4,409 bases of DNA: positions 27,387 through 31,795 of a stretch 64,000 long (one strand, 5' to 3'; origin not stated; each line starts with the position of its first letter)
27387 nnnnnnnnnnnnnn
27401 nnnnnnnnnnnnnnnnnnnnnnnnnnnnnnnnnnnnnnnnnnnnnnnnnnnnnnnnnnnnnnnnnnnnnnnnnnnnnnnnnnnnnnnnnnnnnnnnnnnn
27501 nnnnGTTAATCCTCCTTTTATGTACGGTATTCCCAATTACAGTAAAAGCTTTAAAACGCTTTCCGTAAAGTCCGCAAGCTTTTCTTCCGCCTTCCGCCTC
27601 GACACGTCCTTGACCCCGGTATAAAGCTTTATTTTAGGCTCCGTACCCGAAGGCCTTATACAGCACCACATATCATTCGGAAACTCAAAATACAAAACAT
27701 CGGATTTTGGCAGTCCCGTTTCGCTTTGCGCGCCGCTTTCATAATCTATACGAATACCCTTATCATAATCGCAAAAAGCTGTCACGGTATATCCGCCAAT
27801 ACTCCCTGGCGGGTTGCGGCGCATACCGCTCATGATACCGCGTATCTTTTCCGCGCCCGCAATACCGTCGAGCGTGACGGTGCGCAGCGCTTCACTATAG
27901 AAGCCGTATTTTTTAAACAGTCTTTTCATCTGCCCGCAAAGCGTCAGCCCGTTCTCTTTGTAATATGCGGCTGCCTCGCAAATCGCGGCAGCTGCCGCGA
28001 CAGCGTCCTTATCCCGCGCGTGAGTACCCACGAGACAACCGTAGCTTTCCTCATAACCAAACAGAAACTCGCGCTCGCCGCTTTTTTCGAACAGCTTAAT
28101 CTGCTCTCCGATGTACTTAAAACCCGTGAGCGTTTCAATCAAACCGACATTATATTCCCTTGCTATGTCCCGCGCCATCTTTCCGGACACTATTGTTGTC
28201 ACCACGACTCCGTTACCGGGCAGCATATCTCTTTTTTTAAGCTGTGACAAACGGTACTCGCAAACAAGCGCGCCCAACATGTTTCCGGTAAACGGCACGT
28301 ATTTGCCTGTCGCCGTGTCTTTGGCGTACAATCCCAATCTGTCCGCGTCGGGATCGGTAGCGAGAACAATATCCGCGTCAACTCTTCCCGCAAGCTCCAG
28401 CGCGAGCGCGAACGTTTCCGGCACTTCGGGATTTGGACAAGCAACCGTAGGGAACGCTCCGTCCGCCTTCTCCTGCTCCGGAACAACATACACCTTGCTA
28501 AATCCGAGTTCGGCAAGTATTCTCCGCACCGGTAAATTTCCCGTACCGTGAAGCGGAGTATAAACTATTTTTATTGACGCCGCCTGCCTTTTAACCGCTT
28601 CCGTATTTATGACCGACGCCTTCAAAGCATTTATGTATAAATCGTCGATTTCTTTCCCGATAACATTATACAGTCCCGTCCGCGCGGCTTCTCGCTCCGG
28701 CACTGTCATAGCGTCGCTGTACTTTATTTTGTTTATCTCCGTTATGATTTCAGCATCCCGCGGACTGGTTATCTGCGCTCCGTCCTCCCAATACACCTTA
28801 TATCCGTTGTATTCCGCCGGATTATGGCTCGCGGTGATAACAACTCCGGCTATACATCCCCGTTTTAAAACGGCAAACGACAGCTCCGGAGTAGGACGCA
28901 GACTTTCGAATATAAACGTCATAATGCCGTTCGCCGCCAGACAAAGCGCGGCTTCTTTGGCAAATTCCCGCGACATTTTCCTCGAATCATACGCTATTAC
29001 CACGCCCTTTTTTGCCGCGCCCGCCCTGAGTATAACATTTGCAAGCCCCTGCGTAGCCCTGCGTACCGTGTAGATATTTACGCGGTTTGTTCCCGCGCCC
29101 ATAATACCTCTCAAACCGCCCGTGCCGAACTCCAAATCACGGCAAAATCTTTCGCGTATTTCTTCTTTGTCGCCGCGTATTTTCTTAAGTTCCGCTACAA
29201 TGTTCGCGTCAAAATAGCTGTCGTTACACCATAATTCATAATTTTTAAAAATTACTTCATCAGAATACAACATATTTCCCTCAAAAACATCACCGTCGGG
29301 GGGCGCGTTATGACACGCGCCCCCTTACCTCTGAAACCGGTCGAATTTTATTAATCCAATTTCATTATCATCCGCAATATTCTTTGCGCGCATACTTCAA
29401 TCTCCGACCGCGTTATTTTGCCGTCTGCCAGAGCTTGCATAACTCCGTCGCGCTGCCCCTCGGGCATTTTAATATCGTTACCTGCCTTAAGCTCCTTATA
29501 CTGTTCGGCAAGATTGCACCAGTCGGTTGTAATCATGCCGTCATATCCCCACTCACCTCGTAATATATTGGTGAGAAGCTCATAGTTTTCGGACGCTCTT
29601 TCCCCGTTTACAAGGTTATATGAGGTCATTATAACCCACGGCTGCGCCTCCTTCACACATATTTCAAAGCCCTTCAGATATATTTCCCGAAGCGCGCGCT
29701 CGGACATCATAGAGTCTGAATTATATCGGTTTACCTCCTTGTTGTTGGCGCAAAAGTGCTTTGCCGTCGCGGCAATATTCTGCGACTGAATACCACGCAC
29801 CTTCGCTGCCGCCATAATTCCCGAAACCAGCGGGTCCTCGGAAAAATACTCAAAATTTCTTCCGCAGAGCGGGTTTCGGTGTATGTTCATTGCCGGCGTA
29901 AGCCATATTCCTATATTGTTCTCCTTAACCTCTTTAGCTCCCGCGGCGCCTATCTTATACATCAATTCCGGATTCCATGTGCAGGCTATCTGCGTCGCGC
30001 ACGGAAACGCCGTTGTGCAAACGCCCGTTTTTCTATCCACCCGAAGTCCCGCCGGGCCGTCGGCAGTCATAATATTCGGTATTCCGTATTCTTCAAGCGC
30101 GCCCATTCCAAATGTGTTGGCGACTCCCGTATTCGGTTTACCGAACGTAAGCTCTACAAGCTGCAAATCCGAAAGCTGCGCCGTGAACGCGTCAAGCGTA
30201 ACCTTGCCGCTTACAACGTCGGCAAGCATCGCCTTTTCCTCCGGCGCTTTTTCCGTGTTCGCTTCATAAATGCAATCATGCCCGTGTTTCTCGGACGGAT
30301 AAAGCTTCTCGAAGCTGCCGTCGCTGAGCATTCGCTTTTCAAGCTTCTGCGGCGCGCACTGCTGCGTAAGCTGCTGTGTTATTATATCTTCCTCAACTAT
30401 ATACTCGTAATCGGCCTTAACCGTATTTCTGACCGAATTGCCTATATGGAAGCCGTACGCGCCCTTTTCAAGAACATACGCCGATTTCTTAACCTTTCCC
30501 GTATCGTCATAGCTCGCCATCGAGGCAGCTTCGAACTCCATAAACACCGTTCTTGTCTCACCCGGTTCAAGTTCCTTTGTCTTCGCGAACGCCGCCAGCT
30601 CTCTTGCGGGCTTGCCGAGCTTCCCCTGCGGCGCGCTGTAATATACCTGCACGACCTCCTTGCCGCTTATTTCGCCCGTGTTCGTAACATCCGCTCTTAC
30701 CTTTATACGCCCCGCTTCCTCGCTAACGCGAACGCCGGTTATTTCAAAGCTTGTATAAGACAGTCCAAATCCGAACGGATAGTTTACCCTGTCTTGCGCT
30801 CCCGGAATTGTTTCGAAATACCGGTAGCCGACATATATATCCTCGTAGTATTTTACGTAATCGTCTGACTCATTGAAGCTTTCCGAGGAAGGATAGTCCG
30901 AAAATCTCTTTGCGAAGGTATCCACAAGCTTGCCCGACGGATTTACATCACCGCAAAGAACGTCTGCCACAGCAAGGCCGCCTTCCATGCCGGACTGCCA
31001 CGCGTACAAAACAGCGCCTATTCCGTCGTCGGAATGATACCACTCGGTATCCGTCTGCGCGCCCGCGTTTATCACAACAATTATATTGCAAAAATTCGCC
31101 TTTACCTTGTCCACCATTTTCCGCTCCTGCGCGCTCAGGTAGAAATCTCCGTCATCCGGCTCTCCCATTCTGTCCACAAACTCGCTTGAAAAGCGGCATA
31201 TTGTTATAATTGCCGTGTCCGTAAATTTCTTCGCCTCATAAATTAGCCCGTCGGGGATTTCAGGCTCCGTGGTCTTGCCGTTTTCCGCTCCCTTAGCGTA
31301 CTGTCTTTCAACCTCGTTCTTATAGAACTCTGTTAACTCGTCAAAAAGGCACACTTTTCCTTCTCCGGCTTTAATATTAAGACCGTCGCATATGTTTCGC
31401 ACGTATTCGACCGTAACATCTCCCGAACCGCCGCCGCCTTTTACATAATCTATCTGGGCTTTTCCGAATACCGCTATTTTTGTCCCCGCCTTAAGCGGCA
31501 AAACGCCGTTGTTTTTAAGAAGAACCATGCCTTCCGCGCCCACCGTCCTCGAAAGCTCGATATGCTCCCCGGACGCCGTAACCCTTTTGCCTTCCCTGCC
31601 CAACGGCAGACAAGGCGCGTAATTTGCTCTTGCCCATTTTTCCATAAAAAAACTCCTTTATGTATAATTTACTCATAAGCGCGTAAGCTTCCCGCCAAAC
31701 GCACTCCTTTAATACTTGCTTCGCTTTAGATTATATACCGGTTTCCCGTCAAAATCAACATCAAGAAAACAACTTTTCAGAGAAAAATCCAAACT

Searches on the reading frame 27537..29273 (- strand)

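Call 6: search_protein_families(library=pfam, proteins=[window:27537-29273:-], max_evalue=0.01)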
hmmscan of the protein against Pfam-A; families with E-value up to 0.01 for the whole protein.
window:27537-29273:- (578 aa): 4 families
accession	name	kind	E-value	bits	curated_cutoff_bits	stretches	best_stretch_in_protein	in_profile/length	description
PF02878.22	PGM_PMM_I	-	1.5e-41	141.7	22.5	1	48-184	3-135/138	Phosphoglucomutase/phosphomannomutase, alpha/beta/alpha domain I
PF02879.22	PGM_PMM_II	-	2.2e-23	83.2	29.3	1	213-317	3-100/103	Phosphoglucomutase/phosphomannomutase, alpha/beta/alpha domain II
PF02880.22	PGM_PMM_III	-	2e-19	70.2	20.7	1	330-453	2-112/115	Phosphoglucomutase/phosphomannomutase, alpha/beta/alpha domain III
PF00408.26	PGM_PMM_IV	-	0.00016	22.1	23.1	1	537-558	36-56/68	Phosphoglucomutase/phosphomannomutase, C-terminal domain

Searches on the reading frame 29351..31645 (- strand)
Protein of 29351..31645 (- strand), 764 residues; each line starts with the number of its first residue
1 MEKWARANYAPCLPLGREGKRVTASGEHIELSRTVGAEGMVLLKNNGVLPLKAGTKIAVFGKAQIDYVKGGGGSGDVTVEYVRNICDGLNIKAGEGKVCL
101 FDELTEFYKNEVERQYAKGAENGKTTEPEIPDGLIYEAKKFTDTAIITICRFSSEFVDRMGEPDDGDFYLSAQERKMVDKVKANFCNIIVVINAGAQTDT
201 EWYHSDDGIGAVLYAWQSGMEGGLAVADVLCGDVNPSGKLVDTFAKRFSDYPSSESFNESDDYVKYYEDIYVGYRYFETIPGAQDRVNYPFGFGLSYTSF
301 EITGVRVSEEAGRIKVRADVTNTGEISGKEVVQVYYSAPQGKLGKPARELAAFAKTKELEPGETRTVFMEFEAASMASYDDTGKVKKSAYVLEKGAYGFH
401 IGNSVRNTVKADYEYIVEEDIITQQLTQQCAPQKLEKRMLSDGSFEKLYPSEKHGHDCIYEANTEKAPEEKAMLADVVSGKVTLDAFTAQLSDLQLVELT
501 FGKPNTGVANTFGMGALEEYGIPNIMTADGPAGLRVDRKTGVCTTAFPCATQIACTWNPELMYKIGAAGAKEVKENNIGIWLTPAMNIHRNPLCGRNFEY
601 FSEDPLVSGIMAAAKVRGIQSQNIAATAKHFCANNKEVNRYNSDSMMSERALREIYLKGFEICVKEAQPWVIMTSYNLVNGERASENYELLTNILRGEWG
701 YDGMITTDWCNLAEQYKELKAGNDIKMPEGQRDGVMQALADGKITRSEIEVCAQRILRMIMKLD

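Call 6: search_protein_families(library=pfam, proteins=[window:29351-31645:-], max_evalue=0.01)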
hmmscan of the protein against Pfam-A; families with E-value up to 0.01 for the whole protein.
window:29351-31645:- (764 aa): 3 families
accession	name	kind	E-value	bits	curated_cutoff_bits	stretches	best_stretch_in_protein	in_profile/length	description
PF01915.27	Glyco_hydro_3_C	-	1.7e-40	139.6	31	1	40-297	1-200/200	Glycosyl hydrolase family 3 C-terminal domain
PF00933.27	Glyco_hydro_3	-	1.5e-38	133.4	27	1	520-758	61-315/316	Glycosyl hydrolase family 3 N terminal domain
PF14310.12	Fn3-like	-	2.4e-17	63.3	25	1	330-404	1-70/71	Fibronectin type III-like domain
